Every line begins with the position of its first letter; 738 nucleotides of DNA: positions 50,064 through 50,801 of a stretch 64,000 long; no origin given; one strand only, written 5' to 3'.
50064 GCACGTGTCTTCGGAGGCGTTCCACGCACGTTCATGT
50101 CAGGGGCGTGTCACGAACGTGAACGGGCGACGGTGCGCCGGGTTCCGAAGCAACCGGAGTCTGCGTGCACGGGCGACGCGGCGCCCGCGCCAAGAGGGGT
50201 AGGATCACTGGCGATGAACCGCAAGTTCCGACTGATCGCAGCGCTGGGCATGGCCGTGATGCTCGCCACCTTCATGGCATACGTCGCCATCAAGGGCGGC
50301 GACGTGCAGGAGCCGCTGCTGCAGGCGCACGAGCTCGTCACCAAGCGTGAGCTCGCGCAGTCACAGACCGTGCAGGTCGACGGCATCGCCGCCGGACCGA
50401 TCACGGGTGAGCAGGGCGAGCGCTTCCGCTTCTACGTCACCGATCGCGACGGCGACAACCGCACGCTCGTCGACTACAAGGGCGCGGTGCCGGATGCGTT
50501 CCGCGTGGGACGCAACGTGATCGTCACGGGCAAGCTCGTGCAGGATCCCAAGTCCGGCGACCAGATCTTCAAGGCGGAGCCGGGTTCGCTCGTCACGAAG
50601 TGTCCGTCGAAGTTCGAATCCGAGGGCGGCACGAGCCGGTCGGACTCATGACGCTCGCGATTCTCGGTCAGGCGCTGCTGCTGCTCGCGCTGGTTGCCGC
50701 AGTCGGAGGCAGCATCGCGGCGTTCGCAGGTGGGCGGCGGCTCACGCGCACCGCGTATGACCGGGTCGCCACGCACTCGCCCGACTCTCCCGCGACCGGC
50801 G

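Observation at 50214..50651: CcmE with C-P-S-K-F instead of the canonical H-x3-Y heme-binding motif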

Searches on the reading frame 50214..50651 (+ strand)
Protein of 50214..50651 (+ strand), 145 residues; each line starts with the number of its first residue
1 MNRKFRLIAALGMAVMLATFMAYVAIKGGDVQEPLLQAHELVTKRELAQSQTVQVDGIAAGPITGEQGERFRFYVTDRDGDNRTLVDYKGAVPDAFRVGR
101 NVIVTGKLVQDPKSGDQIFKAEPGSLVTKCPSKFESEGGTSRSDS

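Call 3: search_protein_families(library=pfam, proteins=[window:50214-50651:+], max_evalue=0.01)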
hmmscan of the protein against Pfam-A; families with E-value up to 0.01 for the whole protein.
window:50214-50651:+ (145 aa): 1 family
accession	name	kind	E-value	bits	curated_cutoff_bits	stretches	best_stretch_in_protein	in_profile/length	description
PF03100.22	CcmE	-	1.3e-13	51.6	24.6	1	37-136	6-98/99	CcmE domain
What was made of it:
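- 50214..50651 (+): ccmE, 145 aa: Cys-type heme chaperone (System I* type). Pfam PF03100 at 51.6 bits (call 3).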

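Call 4: search_protein_families(library=ncbifam, proteins=[window:50214-50651:+], max_evalue=0.01)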
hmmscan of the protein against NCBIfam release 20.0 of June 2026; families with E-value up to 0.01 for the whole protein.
window:50214-50651:+ (145 aa): 8 families
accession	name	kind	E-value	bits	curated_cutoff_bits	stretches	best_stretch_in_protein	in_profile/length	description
NF009731.0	PRK13254.1-5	equivalog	2.2e-10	40.4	152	1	3-111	6-110/155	cytochrome c maturation protein CcmE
NF009727.0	PRK13254.1-1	equivalog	2e-09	37.3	126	1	4-118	6-119/144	cytochrome c maturation protein CcmE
NF009729.0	PRK13254.1-3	equivalog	2.6e-07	30.4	171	1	3-111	7-112/155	cytochrome c maturation protein CcmE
NF009728.0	PRK13254.1-2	equivalog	0.00011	22.1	221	1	5-110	9-111/153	cytochrome c maturation protein CcmE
NF009638.0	PRK13165.1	equivalog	0.00027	20.5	186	1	52-111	59-118/161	cytochrome c maturation protein CcmE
NF009635.0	PRK13150.1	equivalog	0.00063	19.6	264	1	46-111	53-118/159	cytochrome c maturation protein CcmE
NF009637.0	PRK13159.1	equivalog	0.0024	17.9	247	1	42-108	43-109/156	cytochrome c maturation protein CcmE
NF009730.0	PRK13254.1-4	equivalog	0.0032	17.4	310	1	37-111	59-131/165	cytochrome c maturation protein CcmE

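Call 5: find_homologous_proteins(query=window:50214-50651:+, max_evalue=0.001)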
Query window:50214-50651:+ (145 aa): 97 proteins with E <= 0.001 among 134 candidates.
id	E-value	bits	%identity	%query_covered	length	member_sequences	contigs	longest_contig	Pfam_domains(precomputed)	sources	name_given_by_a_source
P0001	8.6e-86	303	97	100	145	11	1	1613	PF03100.23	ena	-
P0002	8.2e-85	299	94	100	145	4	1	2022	PF03100.23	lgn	-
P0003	3.0e-82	291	92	100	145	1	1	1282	PF03100.23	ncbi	-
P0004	2.8e-79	282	87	100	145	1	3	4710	PF03100.23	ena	-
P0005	4.0e-79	281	88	100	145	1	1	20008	PF03100.23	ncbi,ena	-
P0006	9.8e-77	273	85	100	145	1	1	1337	PF03100.23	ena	-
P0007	1.0e-76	273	85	100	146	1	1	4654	PF03100.23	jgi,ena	-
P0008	1.3e-75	270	84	100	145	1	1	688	PF03100.23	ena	-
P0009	4.7e-75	268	85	100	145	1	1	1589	PF03100.23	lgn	-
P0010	6.8e-75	267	85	100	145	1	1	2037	PF03100.23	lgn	-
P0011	1.9e-74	266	83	100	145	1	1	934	PF03100.23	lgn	-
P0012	4.9e-74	265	85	100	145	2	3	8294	PF03100.23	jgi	jgi:cytochrome c-type biogenesis protein CcmE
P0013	8.4e-74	264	83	100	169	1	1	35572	PF03100.23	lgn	-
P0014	9.1e-74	264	83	100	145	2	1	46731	PF03100.23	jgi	jgi:cytochrome c-type biogenesis protein CcmE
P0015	1.2e-73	263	83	100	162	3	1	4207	PF03100.23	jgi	jgi:cytochrome c-type biogenesis protein CcmE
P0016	4.7e-73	261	82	100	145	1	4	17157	PF03100.23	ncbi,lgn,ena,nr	ncbi:MAG: cytochrome c maturation protein CcmE [Thermoleophilia bacterium]|nr:cytochrome c maturatio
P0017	6.4e-73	261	82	100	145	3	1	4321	PF03100.23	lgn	-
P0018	6.7e-73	261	81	100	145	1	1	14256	PF03100.23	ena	-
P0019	1.3e-72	260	82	100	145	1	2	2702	PF03100.23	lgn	-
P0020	1.8e-72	260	81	100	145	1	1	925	PF03100.23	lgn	-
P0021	3.3e-72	259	81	100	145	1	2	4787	PF03100.23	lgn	-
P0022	6.4e-72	258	81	100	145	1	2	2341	PF03100.23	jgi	jgi:cytochrome c-type biogenesis protein CcmE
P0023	1.5e-71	256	82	100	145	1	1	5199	PF03100.23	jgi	jgi:cytochrome c-type biogenesis protein CcmE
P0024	1.8e-71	256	81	100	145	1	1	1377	PF03100.23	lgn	-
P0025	3.0e-71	256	78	100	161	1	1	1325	PF03100.23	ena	-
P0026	1.3e-70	253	81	100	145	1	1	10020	PF03100.23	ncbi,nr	ncbi:MAG: cytochrome c-type biosis protein CcmE [Thermoleophilia bacterium]|nr:cytochrome c-type bio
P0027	1.6e-70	253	80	100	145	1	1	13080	PF03100.23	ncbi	-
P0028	3.1e-70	252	81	100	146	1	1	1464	PF03100.23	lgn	-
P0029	3.2e-70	252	81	100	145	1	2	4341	PF03100.23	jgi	jgi:cytochrome c-type biogenesis protein CcmE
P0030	8.1e-70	251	83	100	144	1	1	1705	PF03100.23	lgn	-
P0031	3.1e-69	249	78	100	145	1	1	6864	PF03100.23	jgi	-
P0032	3.1e-69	249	79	100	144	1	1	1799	PF03100.23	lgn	-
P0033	4.0e-69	249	78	100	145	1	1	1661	PF03100.23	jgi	jgi:cytochrome c-type biogenesis protein CcmE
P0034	4.8e-69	248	79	99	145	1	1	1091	PF03100.23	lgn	-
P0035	8.3e-69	248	77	100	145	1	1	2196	PF03100.23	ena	-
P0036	5.3e-68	245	79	100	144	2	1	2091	PF03100.23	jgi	jgi:cytochrome c-type biogenesis protein CcmE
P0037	8.3e-68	244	85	92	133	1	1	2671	PF03100.23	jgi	jgi:cytochrome c-type biogenesis protein CcmE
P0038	1.7e-67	243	79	100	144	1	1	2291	PF03100.23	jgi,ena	jgi:cytochrome c-type biogenesis protein CcmE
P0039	4.0e-67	242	83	92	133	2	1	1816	PF03100.23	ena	-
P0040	9.0e-67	241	77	99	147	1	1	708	PF03100.23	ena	-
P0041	9.8e-67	241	79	100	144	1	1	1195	PF03100.23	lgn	-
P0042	1.3e-66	241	77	100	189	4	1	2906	PF03100.23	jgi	jgi:cytochrome c-type biogenesis protein CcmE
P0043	7.4e-66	238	74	100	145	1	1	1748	PF03100.23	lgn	-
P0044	1.0e-65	238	77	100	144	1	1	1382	PF03100.23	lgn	-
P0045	2.1e-65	237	79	100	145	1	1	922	PF03100.23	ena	-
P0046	2.6e-65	236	77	100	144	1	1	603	PF03100.23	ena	-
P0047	1.3e-64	234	78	100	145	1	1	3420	PF03100.23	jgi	jgi:cytochrome c-type biogenesis protein CcmE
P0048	7.2e-64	232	83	91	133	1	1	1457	PF03100.23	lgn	-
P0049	1.7e-63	230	76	100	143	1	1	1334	PF03100.23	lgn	-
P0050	3.9e-63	229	78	92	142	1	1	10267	PF03100.23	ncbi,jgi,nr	ncbi:MAG: cytochrome c maturation protein CcmE [Thermoleophilia bacterium]|jgi:cytochrome c-type bio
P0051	2.5e-62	227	76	99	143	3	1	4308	PF03100.23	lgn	-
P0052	1.6e-61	224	75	92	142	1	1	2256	PF03100.23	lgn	-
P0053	3.1e-61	223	76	94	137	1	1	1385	PF03100.23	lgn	-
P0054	5.8e-61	222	75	92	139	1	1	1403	PF03100.23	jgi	jgi:cytochrome c-type biogenesis protein CcmE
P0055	8.7e-61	222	75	100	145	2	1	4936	PF03100.23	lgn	-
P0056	6.3e-59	216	75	92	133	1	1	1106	PF03100.23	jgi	jgi:cytochrome c-type biogenesis protein CcmE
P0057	8.7e-59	215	70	100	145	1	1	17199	PF03100.23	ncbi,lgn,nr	ncbi:MAG: cytochrome c maturation protein CcmE [Thermoleophilia bacterium]|nr:cytochrome c maturatio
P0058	1.6e-58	214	75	92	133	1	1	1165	PF03100.23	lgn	-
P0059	3.6e-58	213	71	100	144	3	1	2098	PF03100.23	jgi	jgi:cytochrome c-type biogenesis protein CcmE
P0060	1.1e-57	212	71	100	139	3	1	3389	PF03100.23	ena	-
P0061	1.6e-57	211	71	99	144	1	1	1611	PF03100.23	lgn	-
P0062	1.0e-55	205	67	100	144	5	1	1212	PF03100.23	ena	-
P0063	1.7e-54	201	69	99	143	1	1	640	PF03100.23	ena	-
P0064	1.0e-53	199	71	90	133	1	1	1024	PF03100.23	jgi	jgi:cytochrome c-type biogenesis protein CcmE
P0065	3.8e-52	194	68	99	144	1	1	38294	PF03100.23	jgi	jgi:cytochrome c-type biogenesis protein CcmE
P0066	5.7e-52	193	63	100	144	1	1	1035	PF03100.23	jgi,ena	-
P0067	2.6e-51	191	63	100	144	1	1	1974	PF03100.23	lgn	-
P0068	3.0e-51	191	70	92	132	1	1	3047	PF03100.23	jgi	jgi:cytochrome c-type biogenesis protein CcmE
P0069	5.5e-51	190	65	99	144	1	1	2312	PF03100.23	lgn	-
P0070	4.5e-48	181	60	99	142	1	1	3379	PF03100.23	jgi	jgi:cytochrome c-type biogenesis protein CcmE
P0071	2.5e-47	178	61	100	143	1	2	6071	PF03100.23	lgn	-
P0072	3.9e-45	171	59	94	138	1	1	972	PF03100.23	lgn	-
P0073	1.7e-43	166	56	93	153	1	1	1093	PF03100.23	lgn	-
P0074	2.8e-42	162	55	93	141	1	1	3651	PF03100.23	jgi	jgi:cytochrome c-type biogenesis protein CcmE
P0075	2.8e-42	162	55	94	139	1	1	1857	PF03100.23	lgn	-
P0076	4.3e-42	161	60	92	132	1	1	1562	PF03100.23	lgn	-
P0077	4.9e-41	158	59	92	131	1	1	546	PF03100.23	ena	-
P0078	8.4e-39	151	56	90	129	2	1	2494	PF03100.23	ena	-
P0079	4.8e-35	138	54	93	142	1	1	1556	PF03100.23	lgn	-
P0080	3.1e-34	136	48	99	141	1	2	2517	PF03100.23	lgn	-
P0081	1.1e-33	134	49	81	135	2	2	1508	PF03100.23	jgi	jgi:cytochrome c-type biogenesis protein CcmE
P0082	1.3e-33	134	50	81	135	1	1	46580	PF03100.23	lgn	-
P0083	1.5e-32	130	50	94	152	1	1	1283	PF03100.23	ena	-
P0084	1.6e-30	124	51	87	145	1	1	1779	PF03100.23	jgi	jgi:cytochrome c-type biogenesis protein CcmE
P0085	7.0e-29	118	47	93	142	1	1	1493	PF03100.23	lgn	-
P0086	3.8e-17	80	42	97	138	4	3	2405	PF03100.23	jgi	jgi:cytochrome c-type biogenesis protein CcmE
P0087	8.2e-17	79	43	68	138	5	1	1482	PF03100.23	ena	-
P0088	1.1e-16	79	42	69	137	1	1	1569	PF03100.23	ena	-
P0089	1.5e-16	78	39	93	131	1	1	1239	PF03100.23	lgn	-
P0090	4.4e-16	77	41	91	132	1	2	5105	PF03100.23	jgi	jgi:cytochrome c-type biogenesis protein CcmE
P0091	4.9e-16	77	43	63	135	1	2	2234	PF03100.23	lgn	-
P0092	7.0e-16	76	41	91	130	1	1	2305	PF03100.23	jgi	jgi:cytochrome c-type biogenesis protein CcmE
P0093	2.8e-15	74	40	99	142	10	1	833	PF03100.23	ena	-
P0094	3.5e-15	74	43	77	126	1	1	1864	PF03100.23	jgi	jgi:cytochrome c-type biogenesis protein CcmE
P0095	1.1e-14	72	39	91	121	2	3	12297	PF03100.23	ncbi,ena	-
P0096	2.1e-13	68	44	66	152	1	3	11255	PF03100.23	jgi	jgi:cytochrome c-type biogenesis protein CcmE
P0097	4.6e-13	67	41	79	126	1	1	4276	PF03100.23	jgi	jgi:cytochrome c-type biogenesis protein CcmE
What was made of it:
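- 50214..50651 (+): 97 homologues, all carrying PF03100 (call 5).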

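Call 9: find_encoding_contigs(protein=window:50214-50651:+, flank=10000, max_places=6)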
Protein window:50214-50651:+ (145 aa): no gene with exactly this product is on record in the collection.
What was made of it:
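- Tried and rejected: An exact-sequence look-up of the window CcmE in the assembly collection found nothing (call 9), so the source genome could not be walked.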

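Call 17: find_encoding_contigs(protein=P0014, flank=10000, max_places=2)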
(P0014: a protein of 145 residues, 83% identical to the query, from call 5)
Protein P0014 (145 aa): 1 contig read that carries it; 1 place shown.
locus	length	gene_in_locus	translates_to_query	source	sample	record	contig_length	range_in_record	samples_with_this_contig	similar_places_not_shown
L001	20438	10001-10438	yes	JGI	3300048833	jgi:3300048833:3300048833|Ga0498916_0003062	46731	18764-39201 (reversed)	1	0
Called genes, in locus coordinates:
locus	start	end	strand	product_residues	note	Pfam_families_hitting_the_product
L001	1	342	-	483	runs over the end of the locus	PF03738:GSP_synth (faint), PF14403:CP_ATPgrasp_2 (faint)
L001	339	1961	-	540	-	PF00117:GATase, PF07722:Peptidase_C26, PF00958:GMP_synt_C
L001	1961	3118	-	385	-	PF00478:IMPDH, PF01070:FMN_dh, PF05690:ThiG (faint), PF01645:Glu_synthase (weak)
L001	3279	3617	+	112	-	-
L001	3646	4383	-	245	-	-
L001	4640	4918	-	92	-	-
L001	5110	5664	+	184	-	-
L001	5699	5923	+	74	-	PF13376:OmdA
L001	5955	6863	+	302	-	PF01863:YgjP-like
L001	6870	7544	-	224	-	PF01209:Ubie_methyltran (weak), PF13847:Methyltransf_31, PF08241:Methyltransf_11, PF08242:Methyltransf_12, PF13649:Methyltransf_25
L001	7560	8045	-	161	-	PF00578:AhpC-TSA, PF08534:Redoxin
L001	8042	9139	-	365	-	PF02628:COX15-CtaA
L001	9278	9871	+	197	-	-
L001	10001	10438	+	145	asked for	PF03100:CcmE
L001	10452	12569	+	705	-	PF01578:Cytochrom_C_asm, PF16327:CcmF_C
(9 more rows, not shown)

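Call 18: find_encoding_contigs(protein=P0082, flank=10000, max_places=2)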
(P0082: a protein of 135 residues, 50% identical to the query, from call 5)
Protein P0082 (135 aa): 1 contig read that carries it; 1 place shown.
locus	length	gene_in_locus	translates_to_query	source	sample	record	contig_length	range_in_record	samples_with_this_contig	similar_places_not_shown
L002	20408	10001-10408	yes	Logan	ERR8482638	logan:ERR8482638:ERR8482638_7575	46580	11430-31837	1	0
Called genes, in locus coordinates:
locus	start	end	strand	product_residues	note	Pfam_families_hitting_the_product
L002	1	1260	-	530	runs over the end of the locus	PF00117:GATase, PF07722:Peptidase_C26 (faint), PF02540:NAD_synthase (weak), PF00958:GMP_synt_C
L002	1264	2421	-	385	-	PF01070:FMN_dh, PF00478:IMPDH, PF05690:ThiG (faint), PF01645:Glu_synthase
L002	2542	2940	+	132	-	-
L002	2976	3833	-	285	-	-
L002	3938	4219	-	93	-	-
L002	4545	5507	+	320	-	PF01863:YgjP-like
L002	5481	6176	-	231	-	PF01209:Ubie_methyltran (weak), PF08241:Methyltransf_11, PF08242:Methyltransf_12 (weak), PF13649:Methyltransf_25, PF13847:Methyltransf_31 (weak)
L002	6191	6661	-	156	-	PF00578:AhpC-TSA, PF08534:Redoxin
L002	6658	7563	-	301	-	PF02628:COX15-CtaA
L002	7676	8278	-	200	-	-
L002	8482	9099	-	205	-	PF09997:DUF2238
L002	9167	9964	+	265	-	-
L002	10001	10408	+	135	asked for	PF03100:CcmE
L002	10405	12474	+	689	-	PF01578:Cytochrom_C_asm, PF16327:CcmF_C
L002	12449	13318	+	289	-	-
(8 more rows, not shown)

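Call 20: find_related_loci(query=A1, collection=genome_contigs, flank=10000)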
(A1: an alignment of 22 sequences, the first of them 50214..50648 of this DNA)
Query A1 (145 aa) in genome_contigs; peptide patterns used: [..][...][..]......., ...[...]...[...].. (x = any residue, [..] = any of these).
599 stretches matched a pattern (row limit reached: there are more); 534 encode a relative of the query (tblastn E <= 1e-3); the best 80 are kept; 80 distinct loci.
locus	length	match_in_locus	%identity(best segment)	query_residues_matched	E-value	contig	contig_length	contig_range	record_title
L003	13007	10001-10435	80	1-145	9e-78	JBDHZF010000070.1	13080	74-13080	MAG: Thermoleophilia bacterium isolate AS-MICRO-OLR.85 NODE_20314_length_13080_cov_5.181341, whole genome shotgun sequen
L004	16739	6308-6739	66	1-145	3e-63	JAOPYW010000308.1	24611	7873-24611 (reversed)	MAG: Thermoleophilia bacterium isolate RYN_238 scaffold_1169692, whole genome shotgun sequence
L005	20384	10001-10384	40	1-137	3e-24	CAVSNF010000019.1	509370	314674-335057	MAG: uncultured Actinomycetes bacterium isolate MFD03975.bin.2.246 genome assembly, contig: contig_22380, whole genome s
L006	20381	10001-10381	40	1-136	1e-23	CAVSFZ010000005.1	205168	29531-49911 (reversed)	MAG: uncultured Actinomycetes bacterium isolate MFD02134.bin.1.51 genome assembly, contig: contig_11392, whole genome sh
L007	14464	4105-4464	42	6-137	2e-23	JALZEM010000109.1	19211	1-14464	MAG: Actinomycetota bacterium isolate NEG bin13 SC8816-18_k127_1213718, whole genome shotgun sequence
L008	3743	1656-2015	41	6-135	4e-23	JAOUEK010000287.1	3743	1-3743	MAG: Thermoleophilia bacterium isolate 4_1_Jan_SF_Bin61 4_1_Jan_SF_Bin61_scaffold_14217_c1, whole genome shotgun sequenc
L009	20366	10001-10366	39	6-137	9e-23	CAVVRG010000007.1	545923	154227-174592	MAG: uncultured Actinomycetes bacterium isolate MFD05176.bin.1.306 genome assembly, contig: contig_78811, whole genome s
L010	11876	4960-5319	40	6-137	8e-23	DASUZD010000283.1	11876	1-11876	MAG TPA_asm: Gaiellaceae bacterium isolate SMAG_U1913 k141_1532959, whole genome shotgun sequence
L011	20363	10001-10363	43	6-137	1e-22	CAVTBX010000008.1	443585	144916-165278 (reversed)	MAG: uncultured Actinomycetes bacterium isolate MFD02360.bin.1.235 genome assembly, contig: contig_3209, whole genome sh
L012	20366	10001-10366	44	6-137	1e-22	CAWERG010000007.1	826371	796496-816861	MAG: uncultured Actinomycetes bacterium isolate MFD02134.bin.2.129 genome assembly, contig: contig_8241, whole genome sh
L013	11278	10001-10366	39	6-137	2e-22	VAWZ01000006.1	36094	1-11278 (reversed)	MAG: Actinobacteria bacterium isolate AC_19 14_1009_16_30cm_scaffold_2572, whole genome shotgun sequence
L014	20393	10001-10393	41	6-145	3e-22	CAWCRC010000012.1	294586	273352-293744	MAG: uncultured Actinomycetes bacterium isolate MFD05176.bin.3.165 genome assembly, contig: contig_44778, whole genome s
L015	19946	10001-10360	40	6-138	2e-22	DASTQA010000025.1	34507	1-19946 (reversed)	MAG TPA_asm: Gaiellaceae bacterium isolate SMAG_U2211 k141_44033, whole genome shotgun sequence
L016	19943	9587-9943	40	6-137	3e-22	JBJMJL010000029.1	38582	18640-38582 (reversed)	MAG: Gaiellaceae bacterium isolate 12C16O_168h_100_P14_coass_bin_32 k141_2591528, whole genome shotgun sequence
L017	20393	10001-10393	40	2-140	4e-22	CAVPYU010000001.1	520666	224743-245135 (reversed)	MAG: uncultured Thermoleophilia bacterium isolate MFD09964.bin.2.68 genome assembly, contig: contig_16860, whole genome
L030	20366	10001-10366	39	6-136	3e-21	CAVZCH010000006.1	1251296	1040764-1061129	MAG: uncultured Actinomycetes bacterium isolate MFD00822.bin.2.36 genome assembly, contig: contig_74558, whole genome sh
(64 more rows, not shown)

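Call 26: search_solved_structures(query=A1, max_evalue=1, show_alignments=4)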
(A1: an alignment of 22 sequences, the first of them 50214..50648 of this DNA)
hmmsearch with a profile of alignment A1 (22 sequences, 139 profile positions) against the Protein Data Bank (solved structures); distinct sequences matched with E-value up to 1: 7.
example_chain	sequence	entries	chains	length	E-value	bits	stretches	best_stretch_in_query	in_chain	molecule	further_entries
2kct_A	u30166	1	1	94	4.5e-14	55.8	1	50-128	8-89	Cytochrome c-type biogenesis protein CcmE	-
8ce8_E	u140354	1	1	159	3.8e-10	43.1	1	3-113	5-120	Cytochrome c-type biogenesis protein CcmE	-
1sr3_A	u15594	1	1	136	2.2e-09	40.6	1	48-113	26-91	APO-CCME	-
1j6q_A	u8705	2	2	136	5.9e-06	29.5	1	48-114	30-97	cytochrome c maturation protein E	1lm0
9hcj_R0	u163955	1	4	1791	0.016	18.4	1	48-116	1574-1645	Nup160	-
2wkd_A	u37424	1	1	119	0.52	13.5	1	67-112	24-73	ORF34P2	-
2wkc_A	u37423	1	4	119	0.66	13.2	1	67-112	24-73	ORF34P2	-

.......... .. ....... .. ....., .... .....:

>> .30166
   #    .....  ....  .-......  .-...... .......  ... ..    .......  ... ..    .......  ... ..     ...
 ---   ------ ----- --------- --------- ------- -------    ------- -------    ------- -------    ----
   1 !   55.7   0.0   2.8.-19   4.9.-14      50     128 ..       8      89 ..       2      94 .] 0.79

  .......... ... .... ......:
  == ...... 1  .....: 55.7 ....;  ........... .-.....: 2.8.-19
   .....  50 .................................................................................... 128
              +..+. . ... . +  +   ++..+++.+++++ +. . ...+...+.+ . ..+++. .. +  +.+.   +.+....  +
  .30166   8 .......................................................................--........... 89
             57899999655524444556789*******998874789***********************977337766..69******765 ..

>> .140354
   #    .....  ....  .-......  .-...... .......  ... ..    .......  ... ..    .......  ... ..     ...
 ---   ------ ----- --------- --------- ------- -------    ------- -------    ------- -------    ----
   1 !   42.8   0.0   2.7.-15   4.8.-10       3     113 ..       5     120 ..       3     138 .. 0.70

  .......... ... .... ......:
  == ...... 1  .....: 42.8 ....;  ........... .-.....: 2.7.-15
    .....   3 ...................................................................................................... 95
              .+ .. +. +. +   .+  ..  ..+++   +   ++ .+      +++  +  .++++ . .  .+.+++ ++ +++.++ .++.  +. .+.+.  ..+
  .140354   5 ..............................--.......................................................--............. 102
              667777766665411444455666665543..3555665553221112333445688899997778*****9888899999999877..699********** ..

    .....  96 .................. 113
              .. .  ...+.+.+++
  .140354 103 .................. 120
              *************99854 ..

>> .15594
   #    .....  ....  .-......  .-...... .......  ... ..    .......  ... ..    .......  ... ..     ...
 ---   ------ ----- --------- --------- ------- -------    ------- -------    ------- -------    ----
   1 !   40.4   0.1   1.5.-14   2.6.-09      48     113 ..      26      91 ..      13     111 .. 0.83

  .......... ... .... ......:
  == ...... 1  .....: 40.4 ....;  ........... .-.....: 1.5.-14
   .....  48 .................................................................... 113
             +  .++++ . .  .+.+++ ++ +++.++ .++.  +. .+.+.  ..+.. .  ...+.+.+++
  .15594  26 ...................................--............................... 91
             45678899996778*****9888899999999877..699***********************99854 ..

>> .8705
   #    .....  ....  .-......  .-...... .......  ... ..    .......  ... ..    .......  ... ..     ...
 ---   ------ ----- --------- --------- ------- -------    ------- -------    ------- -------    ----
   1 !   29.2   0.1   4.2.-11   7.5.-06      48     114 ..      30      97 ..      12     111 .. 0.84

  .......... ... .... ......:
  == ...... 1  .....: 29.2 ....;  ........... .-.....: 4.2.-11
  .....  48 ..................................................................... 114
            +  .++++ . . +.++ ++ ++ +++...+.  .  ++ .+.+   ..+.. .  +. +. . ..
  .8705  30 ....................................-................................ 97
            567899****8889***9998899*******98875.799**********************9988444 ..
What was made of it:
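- Closest known: System I*. Same: 2KCT is the best PDB sequence match (E = 4.5e-14, call 26). ccmF is adjacent.
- Checked: A profile search of the PDB puts the Cys on the heme-binding Cys of D. vulgaris CcmE, 2KCT (...TLMTKCP; call 26).
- Cys130 aligns with the heme-binding Cys of D. vulgaris CcmE (call 26).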
